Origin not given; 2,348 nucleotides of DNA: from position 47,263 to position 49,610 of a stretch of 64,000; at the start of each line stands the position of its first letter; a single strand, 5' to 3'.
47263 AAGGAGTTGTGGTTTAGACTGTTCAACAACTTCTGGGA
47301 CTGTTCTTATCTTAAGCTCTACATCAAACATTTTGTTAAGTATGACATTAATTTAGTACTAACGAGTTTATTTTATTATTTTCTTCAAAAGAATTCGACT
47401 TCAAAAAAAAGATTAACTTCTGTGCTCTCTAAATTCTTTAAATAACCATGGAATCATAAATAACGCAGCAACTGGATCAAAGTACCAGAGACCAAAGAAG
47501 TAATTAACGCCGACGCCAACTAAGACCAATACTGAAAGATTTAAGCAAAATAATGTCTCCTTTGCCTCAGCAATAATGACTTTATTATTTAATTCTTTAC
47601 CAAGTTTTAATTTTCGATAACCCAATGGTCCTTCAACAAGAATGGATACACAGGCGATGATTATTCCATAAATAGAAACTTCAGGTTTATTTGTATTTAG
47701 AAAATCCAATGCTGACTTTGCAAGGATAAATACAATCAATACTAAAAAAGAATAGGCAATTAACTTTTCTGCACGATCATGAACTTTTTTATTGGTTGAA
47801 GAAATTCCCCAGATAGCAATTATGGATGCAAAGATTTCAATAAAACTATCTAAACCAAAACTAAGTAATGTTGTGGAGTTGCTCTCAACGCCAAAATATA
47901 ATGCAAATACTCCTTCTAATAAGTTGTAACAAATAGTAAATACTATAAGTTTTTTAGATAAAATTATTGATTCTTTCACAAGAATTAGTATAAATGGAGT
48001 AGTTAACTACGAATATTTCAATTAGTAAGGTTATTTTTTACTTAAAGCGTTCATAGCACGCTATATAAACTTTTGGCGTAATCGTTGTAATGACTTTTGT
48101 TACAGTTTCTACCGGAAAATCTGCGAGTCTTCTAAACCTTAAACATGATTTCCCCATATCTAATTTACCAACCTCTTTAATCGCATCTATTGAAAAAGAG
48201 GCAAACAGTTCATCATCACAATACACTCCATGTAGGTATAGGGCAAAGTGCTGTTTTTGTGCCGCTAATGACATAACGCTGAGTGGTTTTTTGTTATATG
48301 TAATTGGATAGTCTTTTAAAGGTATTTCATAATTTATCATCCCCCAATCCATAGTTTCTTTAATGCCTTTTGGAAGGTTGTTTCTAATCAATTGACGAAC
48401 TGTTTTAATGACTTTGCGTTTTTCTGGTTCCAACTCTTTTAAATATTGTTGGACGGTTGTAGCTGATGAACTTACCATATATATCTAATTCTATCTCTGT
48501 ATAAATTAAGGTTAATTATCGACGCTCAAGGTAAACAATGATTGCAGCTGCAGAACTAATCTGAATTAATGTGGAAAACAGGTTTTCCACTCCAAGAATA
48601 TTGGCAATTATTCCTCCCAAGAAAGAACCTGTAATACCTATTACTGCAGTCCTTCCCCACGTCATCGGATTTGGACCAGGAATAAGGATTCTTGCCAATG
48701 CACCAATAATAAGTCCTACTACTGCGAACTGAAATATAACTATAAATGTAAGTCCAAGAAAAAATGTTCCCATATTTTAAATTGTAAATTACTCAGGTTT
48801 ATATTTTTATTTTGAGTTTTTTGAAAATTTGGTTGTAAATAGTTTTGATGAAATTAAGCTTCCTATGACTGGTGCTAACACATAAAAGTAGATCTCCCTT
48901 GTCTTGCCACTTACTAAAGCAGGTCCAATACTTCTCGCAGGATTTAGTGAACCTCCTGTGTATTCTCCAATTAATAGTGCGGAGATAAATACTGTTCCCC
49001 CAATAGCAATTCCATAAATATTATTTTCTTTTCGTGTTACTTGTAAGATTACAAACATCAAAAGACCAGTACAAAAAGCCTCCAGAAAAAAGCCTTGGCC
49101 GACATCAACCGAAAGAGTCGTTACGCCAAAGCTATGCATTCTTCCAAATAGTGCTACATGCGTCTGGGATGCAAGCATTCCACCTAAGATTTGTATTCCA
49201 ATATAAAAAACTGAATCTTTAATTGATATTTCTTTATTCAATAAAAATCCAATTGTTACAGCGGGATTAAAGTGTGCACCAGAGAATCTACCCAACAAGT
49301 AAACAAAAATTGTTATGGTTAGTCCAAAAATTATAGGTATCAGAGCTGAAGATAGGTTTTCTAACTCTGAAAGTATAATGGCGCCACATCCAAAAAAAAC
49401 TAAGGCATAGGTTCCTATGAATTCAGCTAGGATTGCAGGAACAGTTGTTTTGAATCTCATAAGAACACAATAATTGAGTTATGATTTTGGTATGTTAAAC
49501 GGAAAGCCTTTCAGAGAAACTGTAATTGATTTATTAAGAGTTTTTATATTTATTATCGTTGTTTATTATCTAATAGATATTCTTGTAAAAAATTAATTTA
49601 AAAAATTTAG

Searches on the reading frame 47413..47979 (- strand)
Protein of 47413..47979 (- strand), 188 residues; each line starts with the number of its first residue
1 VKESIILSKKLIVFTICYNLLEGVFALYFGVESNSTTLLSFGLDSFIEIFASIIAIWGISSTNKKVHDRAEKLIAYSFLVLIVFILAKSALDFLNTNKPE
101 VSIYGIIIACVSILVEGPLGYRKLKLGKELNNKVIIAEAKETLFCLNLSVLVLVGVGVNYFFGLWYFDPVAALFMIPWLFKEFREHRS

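Call 78: search_protein_families(library=pfam, proteins=[window:47413-47979:-])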
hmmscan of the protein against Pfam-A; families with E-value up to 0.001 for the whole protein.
window:47413-47979:- (188 aa): 2 families
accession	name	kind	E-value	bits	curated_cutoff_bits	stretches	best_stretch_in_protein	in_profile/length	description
PF01545.26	Cation_efflux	-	4.6e-13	49.8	26.6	1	16-180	5-183/198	Cation efflux family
PF07698.17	7TM-7TMR_HD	-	1.8e-05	25.2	29.4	1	43-116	5-74/190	7TM receptor with intracellular HD hydrolase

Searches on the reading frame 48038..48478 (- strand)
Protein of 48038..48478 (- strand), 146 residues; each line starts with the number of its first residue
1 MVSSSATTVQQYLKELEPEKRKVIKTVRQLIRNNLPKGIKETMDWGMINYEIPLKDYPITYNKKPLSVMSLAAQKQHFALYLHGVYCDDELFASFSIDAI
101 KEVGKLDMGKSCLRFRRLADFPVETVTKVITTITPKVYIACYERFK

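Call 78: search_protein_families(library=pfam, proteins=[window:48038-48478:-])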
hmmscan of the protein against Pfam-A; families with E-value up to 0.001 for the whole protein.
window:48038-48478:- (146 aa): 1 family
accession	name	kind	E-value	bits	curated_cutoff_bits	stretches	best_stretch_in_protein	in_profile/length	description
PF08818.16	DUF1801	-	1.4e-14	54.7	27.2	1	20-131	1-82/85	Domain of unknown function (DU1801)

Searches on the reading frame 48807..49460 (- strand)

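Call 78: search_protein_families(library=pfam, proteins=[window:48807-49460:-])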
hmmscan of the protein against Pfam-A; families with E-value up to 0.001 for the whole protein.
window:48807-49460:- (217 aa): 1 family
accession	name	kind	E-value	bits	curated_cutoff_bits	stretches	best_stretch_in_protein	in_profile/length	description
PF00230.25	MIP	-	3.6e-43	148.3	25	1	6-205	7-219/222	Major intrinsic protein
